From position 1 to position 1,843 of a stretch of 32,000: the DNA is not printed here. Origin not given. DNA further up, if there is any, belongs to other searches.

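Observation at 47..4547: Candidate undescribed Argonaute-linked system: catalytic long pAgo + DUF2283-like protein + RHH regulator + HslV-less HslU-like unfoldase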

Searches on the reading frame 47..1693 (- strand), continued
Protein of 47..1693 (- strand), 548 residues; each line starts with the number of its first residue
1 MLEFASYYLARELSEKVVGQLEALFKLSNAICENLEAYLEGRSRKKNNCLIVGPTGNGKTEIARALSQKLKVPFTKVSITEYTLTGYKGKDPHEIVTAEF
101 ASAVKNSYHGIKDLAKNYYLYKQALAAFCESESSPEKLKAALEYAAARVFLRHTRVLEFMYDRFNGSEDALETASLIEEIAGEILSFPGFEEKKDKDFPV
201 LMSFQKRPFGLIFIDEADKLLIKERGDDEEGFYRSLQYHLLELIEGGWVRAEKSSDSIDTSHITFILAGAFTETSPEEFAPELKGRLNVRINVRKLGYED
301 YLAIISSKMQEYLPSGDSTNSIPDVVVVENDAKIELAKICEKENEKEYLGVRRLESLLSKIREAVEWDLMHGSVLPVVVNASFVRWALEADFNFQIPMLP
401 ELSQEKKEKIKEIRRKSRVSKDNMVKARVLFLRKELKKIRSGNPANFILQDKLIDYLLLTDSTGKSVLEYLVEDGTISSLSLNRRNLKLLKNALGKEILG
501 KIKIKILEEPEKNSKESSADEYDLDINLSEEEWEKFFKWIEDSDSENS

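Call 14: search_protein_families(library=pfam, proteins=[L002:8720-9991:+, L005:8460-10001:+, L008:8709-10007:+, L005:11591-12694:+, L005:12716-13732:+, L008:11534-12130:+, L002:11501-12205:-, L002:5841-7712:-, L002:7709-8554:-], max_evalue=0.1)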
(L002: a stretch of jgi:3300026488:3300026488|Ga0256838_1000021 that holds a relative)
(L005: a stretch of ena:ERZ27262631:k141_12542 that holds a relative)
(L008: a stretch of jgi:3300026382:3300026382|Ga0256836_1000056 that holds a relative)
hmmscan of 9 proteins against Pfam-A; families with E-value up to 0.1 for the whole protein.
L002:8720-9991:+ (423 aa): 0 families

L005:8460-10001:+ (513 aa): 1 family
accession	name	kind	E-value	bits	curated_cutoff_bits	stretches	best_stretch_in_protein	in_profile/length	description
PF09147.15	CarA_N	-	0.0034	17.6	21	1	300-370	111-178/199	Carbapenam-3-carboxylate synthase, N-terminal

L008:8709-10007:+ (432 aa): 0 families

L005:11591-12694:+ (367 aa): 0 families

L005:12716-13732:+ (338 aa): 0 families

L008:11534-12130:+ (198 aa): 10 families
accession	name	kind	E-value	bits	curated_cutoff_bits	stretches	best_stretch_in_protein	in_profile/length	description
PF00023.36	Ank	-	4.9e-54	177.7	21.1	5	104-136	1-33/33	Ankyrin repeat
PF12796.13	Ank_2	-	6.1e-53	177.8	27.3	3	10-102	1-90/90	Ankyrin repeats (3 copies)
PF13637.12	Ank_4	-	2e-51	171.2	22.7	4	43-92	1-50/50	Ankyrin repeats (many copies)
PF13857.12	Ank_5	-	3.8e-46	155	27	5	58-109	1-53/56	Ankyrin repeats (many copies)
PF13606.12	Ank_3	-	5.1e-40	130.7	22.3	5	104-133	1-30/30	Ankyrin repeat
PF24521.3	Ank_KRIT1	-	7.3e-07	29.4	80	2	73-146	47-126/149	KRIT1 ankyrin-repeats domain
PF23745.1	ANK_LRRK2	-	3.9e-06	27.2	27.5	0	8-92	33-113/130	LRRK2 ANK repeat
PF06563.17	DUF1125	-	3.5e-05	24.7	28.3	0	59-74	10-25/66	Protein of unknown function (DUF1125)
PF08898.15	DUF1843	-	0.071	14.1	23.3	0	9-57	6-50/52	Domain of unknown function (DUF1843)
PF03720.21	UDPG_MGDP_dh_C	-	0.083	13.7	30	0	53-77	21-45/103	UDP-glucose/GDP-mannose dehydrogenase family, UDP binding domain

L002:11501-12205:- (234 aa): 12 families
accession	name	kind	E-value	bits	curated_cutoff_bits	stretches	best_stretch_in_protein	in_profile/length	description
PF02591.20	Zn_ribbon_9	-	2.5e-08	34.3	29.1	1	196-229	1-32/33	C4-type zinc ribbon domain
PF19220.6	Rod_CreS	-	0.00029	20.5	100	1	31-150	230-347/359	Crescentin, rod domain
PF07889.17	DUF1664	-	0.0011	19.5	34.6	1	108-184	42-117/124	Protein of unknown function (DUF1664)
PF14662.11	KASH_CCD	-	0.0015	19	43.3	1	73-171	43-141/191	Coiled-coil region of CCDC155 or KASH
PF11932.13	DUF3450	-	0.0043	16.8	32.6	1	94-170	13-89/241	Protein of unknown function (DUF3450)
PF13878.12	zf-C2H2_3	-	0.012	15.8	27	1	195-207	12-26/40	zinc-finger of acetyl-transferase ESCO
PF04513.17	Baculo_PEP_C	-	0.019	15.5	38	0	87-169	17-94/140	Baculovirus polyhedron envelope protein, PEP, C terminus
PF06160.17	EzrA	-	0.023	13.5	39.6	1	100-173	194-265/557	Septation ring formation regulator, EzrA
PF05531.17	NPV_P10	-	0.026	15.4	29.8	0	101-167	12-63/75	Nucleopolyhedrovirus P10 protein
PF13851.11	GAS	-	0.042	13.7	32.3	0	130-170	90-130/200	Growth-arrest specific micro-tubule binding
PF25450.1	Rab11-FIP3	-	0.059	14.1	31.9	0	133-172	69-108/125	Rab11-FIP3-like domain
PF16088.10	BORCS7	-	0.095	13.4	27.3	1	80-142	40-101/103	BLOC-1-related complex sub-unit 7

L002:5841-7712:- (623 aa): 1 family
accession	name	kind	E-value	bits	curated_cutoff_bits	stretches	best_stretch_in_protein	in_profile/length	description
PF04485.17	NblA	-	0.02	15.7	25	1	216-246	18-48/50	Phycobilisome degradation protein nblA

L002:7709-8554:- (281 aa): 0 families
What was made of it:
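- Tried and rejected: My impression that its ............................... motifs resemble HsdS/TRD domains remains an untested recollection; Pfam gave no support (call 14).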

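Call 15: search_protein_families(library=padloc, proteins=[L002:8720-9991:+, L005:8460-10001:+, L008:8709-10007:+, L005:11591-12694:+, L005:12716-13732:+, L008:11534-12130:+, L002:11501-12205:-, L002:5841-7712:-, L002:7709-8554:-], max_evalue=0.1)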
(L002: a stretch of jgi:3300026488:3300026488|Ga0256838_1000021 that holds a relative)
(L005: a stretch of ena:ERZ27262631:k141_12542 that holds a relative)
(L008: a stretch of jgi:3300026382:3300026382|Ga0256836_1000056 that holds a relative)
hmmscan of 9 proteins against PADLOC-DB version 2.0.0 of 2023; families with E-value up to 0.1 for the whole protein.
L002:8720-9991:+ (423 aa): 0 families

L005:8460-10001:+ (513 aa): 0 families

L008:8709-10007:+ (432 aa): 0 families

L005:11591-12694:+ (367 aa): 0 families

L005:12716-13732:+ (338 aa): 0 families

L008:11534-12130:+ (198 aa): 3 families
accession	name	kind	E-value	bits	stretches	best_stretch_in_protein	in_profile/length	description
PDLC04783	PDC-M72A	-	3e-57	192.7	2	50-183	241-374/392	-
PDLC02908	Ankyrin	-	2e-18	64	2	7-96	737-826/880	-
PDLC02203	MzaA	-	5.7e-06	22.8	1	89-143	28-82/683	-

L002:11501-12205:- (234 aa): 36 families (the best 25 are shown)
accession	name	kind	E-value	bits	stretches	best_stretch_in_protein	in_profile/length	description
PDLC03865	LmuB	-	1.4e-07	28.1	1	17-181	253-439/1007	-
PDLC00519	JetC1|JetC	-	6.7e-06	22.6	1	13-170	306-465/1097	DUF3584 domain; MukB-like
PDLC00582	JetC3|JetC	-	1.5e-05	21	1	15-169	927-1084/1472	DUF3584 domain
PDLC00550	JetC2|JetC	-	1.9e-05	20.6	1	20-173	276-431/1355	DUF3584 domain; MukB-like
PDLC00518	JetC1|JetC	-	2.3e-05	20.5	1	9-180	281-451/1112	DUF3584 domain; MukB-like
PDLC00504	JetC1|JetC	-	2.5e-05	20.5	1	31-170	239-378/1144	DUF3584 domain; MukB-like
PDLC00551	JetC2|JetC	-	3e-05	20.1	1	14-179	762-928/1365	DUF3584 domain; MukB-like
PDLC03860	LmuB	-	4.4e-05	20.2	1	92-205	184-301/565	-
PDLC00006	DruC1|DruC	-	7.5e-05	19.4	1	18-174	172-321/626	Unknown function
PDLC00553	JetC2|JetC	-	0.00044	16.3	1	18-171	438-594/1361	DUF3584 domain; MukB-like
PDLC00512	JetC1|JetC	-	0.00092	15.3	1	21-181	627-791/1123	DUF3584 domain; MukB-like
PDLC00589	JetC3|JetC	-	0.0011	14.8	1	31-181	800-948/1486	DUF3584 domain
PDLC00581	JetC3|JetC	-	0.0012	14.7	1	17-171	434-593/1473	DUF3584 domain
PDLC02740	PbeC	-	0.0017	15.3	1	28-187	364-523/648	PbeC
PDLC03861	LmuB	-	0.0021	14.1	1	18-204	526-712/1213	-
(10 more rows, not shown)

L002:5841-7712:- (623 aa): 1 family
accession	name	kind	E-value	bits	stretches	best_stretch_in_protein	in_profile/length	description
PDLC01282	Cas8e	-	0.0052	13.8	1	200-295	339-427/454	CAS-I-E; effector_LS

L002:7709-8554:- (281 aa): 1 family
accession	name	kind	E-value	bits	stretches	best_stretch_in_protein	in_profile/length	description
PDLC03108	Specificity_I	-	0.028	11.7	1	3-63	147-202/452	Type I specificity subunit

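Call 16: find_encoding_contigs(protein=P0002, flank=10000, max_places=3)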
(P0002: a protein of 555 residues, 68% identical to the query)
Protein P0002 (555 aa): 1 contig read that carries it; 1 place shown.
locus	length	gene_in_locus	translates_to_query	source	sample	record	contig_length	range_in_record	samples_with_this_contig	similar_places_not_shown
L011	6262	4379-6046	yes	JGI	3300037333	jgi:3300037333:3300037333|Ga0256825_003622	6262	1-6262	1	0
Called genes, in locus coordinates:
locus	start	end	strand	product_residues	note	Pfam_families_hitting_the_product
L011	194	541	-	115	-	-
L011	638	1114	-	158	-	-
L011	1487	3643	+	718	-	PF02171:Piwi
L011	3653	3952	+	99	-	PF10049:DUF2283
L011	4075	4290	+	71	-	-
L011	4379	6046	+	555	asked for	PF00004:AAA (faint), PF07724:AAA_2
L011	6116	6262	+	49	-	?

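Call 17: find_encoding_contigs(protein=P0008, flank=10000, max_places=2)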
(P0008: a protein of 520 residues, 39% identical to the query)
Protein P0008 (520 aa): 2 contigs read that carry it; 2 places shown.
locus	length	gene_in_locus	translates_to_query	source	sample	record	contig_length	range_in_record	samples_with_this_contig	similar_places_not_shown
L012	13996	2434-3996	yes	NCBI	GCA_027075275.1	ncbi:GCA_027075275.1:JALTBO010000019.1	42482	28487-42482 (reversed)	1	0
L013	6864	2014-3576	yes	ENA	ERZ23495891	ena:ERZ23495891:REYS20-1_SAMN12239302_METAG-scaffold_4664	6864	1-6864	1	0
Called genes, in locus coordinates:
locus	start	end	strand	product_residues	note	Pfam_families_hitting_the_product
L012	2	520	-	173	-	?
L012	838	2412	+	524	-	-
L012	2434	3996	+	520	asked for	PF00004:AAA (weak), PF07724:AAA_2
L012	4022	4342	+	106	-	-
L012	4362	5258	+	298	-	-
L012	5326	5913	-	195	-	PF08843:AbiEii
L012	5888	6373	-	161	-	-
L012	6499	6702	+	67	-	-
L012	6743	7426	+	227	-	-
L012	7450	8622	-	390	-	PF01966:HD (weak), PF19276:HD_assoc_2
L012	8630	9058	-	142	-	PF01475:FUR, PF12840:HTH_20 (faint)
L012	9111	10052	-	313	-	PF00551:Formyl_trans_N, PF02911:Formyl_trans_C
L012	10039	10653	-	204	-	PF01300:Sua5_yciO_yrdC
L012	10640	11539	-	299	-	PF01937:ARMT1-like_dom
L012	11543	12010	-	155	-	PF00731:AIRC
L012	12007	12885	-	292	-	-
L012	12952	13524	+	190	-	PF08207:EFP_N, PF01132:EFP, PF09285:Elong-fact-P_C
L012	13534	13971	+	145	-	PF25984:BSH_YknX (faint), PF25917:BSH_RND (faint), PF00364:Biotin_lipoyl, PF13375:RnfC_N (faint)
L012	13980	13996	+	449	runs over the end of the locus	PF00289:Biotin_carb_N, PF02655:ATP-grasp_3 (weak), PF14397:ATPgrasp_ST (faint), PF02222:ATP-grasp, PF02786:CPSase_L_D2, PF07478:Dala_Dala_lig_C, PF02785:Biotin_carb_C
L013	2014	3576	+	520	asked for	PF00004:AAA (weak), PF07724:AAA_2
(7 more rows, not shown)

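Call 18: find_encoding_contigs(protein=P0009, flank=10000, max_places=2)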
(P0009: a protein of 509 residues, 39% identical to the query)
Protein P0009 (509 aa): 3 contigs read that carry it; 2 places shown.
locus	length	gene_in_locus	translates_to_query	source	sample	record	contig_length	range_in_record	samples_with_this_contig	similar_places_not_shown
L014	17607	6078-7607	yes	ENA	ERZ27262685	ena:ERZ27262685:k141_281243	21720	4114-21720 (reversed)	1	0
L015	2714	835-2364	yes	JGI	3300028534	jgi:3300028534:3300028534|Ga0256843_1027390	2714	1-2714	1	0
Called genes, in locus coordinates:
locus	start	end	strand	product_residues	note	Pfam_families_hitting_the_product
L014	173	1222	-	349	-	PF01118:Semialdhyde_dh, PF22698:Semialdhyde_dhC_1, PF02774:Semialdhyde_dhC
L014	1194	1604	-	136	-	PF00380:Ribosomal_S9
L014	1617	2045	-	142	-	PF00572:Ribosomal_L13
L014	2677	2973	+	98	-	-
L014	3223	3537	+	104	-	-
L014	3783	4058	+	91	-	-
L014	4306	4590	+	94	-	-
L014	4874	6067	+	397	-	-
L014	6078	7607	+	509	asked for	PF06068:TIP49 (weak), PF00004:AAA (faint), PF07724:AAA_2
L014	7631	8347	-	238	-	-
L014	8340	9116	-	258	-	PF01784:DUF34_NIF3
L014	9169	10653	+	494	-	PF20695:UbiD_N, PF01977:UbiD, PF20696:UbiD_C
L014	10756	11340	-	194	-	PF01613:Flavin_Reduct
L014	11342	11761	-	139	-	PF00254:FKBP_C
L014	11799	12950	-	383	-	PF00266:Aminotran_5, PF00155:Aminotran_1_2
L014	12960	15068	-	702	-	PF00580:UvrD-helicase, PF13245:AAA_19, PF13604:AAA_30 (faint), PF01443:Viral_helicase1 (faint), PF13361:UvrD_C, PF13538:UvrD_C_2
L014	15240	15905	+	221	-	-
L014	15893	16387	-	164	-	PF01423:LSM (faint), PF17209:Hfq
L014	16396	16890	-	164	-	PF17209:Hfq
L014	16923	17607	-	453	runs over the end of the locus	PF00289:Biotin_carb_N, PF08443:RimK (weak), PF02222:ATP-grasp, PF02786:CPSase_L_D2, PF07478:Dala_Dala_lig_C, PF02785:Biotin_carb_C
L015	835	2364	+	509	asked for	PF06068:TIP49 (weak), PF00004:AAA (faint), PF07724:AAA_2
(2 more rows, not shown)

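Call 25: search_solved_structures(query=window:47-1693:-, max_evalue=0.001, show_alignments=1)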
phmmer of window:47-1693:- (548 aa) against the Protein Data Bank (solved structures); distinct sequences matched with E-value up to 0.001: 60.
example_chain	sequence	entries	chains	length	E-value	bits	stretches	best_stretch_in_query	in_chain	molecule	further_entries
6kww_M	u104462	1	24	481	1.6e-29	106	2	207-368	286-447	ATP-dependent protease ATPase subunit HslU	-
7mhb_A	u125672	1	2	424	1.9e-29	105.8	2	208-385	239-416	ATP-dependent protease ATPase subunit HslU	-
5ji2_E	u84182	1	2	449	2.9e-28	101.9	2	209-390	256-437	ATP-dependent protease ATPase subunit HslU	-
1g4a_E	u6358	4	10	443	4.7e-28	101.2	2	208-390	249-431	ATP-DEPENDENT HSL PROTEASE ATP-BINDING SUBUNIT HSLU | ATP-dependent protease ATPase subunit HslU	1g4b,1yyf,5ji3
1do0_A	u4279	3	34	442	5.7e-28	100.9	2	208-390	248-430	PROTEIN (HEAT SHOCK LOCUS U) | ATP-dependent protease ATPase subunit HslU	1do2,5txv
6pxk_G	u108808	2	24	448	5.9e-28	100.9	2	208-390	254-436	ATP-dependent protease ATPase subunit HslU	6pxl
1e94_E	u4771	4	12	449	6e-28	100.8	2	208-390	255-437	HEAT SHOCK PROTEIN HSLU | HEAT SHOCK LOCUS HSLU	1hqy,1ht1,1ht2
6pxi_E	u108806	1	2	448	1.5e-27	99.6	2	208-390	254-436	ATP-dependent protease ATPase subunit HslU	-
1g3i_A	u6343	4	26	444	1.6e-27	99.4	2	208-388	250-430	ATP-DEPENDENT HSLU PROTEASE ATP-BINDING SUBUNIT HSLU | HEAT SHOCK PROTEIN HSLU | ATP-DEPENDENT HSL PROTEASE ATP-BINDING SUBUNIT HSLU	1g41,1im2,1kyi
1ofh_A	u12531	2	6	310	2.1e-27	99.1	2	209-388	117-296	ATP-DEPENDENT HSL PROTEASE ATP-BINDING SUBUNIT HSLU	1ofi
1um8_A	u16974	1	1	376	1.6e-11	46.7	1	34-98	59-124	ATP-dependent Clp protease ATP-binding subunit clpX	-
6vfs_E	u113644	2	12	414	2.2e-11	46.2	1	13-98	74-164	ATP-dependent Clp protease ATP-binding subunit ClpX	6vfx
4i34_A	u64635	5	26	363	3.4e-11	45.6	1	12-96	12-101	ATP-dependent Clp protease ATP-binding subunit ClpX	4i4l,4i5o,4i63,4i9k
6wr2_A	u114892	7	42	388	4e-11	45.3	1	12-97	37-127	ATP-dependent Clp protease ATP-binding subunit ClpX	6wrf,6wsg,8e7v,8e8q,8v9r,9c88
9c87_A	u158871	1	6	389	4e-11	45.3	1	12-97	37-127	ATP-dependent Clp protease ATP-binding subunit ClpX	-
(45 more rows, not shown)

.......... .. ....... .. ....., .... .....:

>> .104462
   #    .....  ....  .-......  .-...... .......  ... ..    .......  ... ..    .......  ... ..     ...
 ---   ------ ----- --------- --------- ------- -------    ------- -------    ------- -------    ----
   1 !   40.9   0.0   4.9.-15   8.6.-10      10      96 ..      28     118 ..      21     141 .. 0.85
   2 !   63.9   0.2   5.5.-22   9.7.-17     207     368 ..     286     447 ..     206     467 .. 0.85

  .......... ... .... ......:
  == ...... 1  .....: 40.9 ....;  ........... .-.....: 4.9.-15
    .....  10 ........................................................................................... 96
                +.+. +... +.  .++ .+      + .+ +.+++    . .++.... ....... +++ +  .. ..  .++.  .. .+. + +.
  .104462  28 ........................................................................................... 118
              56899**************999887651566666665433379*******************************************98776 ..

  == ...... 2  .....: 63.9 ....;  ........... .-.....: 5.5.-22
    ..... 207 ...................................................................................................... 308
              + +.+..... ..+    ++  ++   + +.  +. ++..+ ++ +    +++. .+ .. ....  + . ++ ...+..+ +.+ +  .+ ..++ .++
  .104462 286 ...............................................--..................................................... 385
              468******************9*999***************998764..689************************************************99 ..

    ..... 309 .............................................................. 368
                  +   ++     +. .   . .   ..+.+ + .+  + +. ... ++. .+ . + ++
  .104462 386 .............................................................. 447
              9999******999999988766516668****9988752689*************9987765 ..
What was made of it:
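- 47..1693 (-): HslU-paralogue AAA+ ATPase, 548 aa. It has a helical insertion at the I-domain position (about residues 93-206) and a family-specific C-terminal extension (396-548). PDB HslU at E 1e-28 to 1e-29, matching residues 10-96 and 207-390 (call 25).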

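Call 27: search_protein_families(library=pfam, proteins=[L001:11703-12152:+, L001:12278-12700:-, L011:638-1114:-, L011:194-541:-, L012:4022-4342:+, L012:4362-5258:+], max_evalue=0.1)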
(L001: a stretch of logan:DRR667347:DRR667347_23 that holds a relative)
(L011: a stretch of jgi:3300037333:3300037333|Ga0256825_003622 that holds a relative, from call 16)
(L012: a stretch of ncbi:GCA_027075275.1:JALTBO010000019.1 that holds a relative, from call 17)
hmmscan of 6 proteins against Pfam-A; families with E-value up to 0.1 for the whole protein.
L001:11703-12152:+ (149 aa): 1 family
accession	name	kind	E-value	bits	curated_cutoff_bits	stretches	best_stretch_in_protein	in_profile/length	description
PF20581.3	DUF6785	-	0.019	14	25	1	47-97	140-191/498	Family of unknown function (DUF6785)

L001:12278-12700:- (140 aa): 3 families
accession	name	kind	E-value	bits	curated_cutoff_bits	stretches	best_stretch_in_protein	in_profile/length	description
PF08784.17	RPA_C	-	0.03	15.5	22.6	1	19-61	52-94/106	Replication protein A C terminal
PF17782.7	DprA_WH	-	0.072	13.6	22.9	0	35-56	24-45/61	DprA winged helix domain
PF02289.21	MCH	-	0.079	12.6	25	1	25-88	118-180/311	Cyclohydrolase (MCH)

L011:638-1114:- (158 aa): 1 family
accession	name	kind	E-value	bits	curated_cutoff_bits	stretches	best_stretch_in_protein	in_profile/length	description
PF01865.21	PhoU_div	-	0.057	13.2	24.4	1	47-102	54-111/214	Protein of unknown function DUF47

L011:194-541:- (115 aa): 1 family
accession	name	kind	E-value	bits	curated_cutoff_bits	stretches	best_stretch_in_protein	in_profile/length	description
PF19156.5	DUF5838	-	0.038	13.8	28.8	1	6-114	19-124/289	Family of unknown function (DUF5838)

L012:4022-4342:+ (106 aa): 0 families

L012:4362-5258:+ (298 aa): 0 families
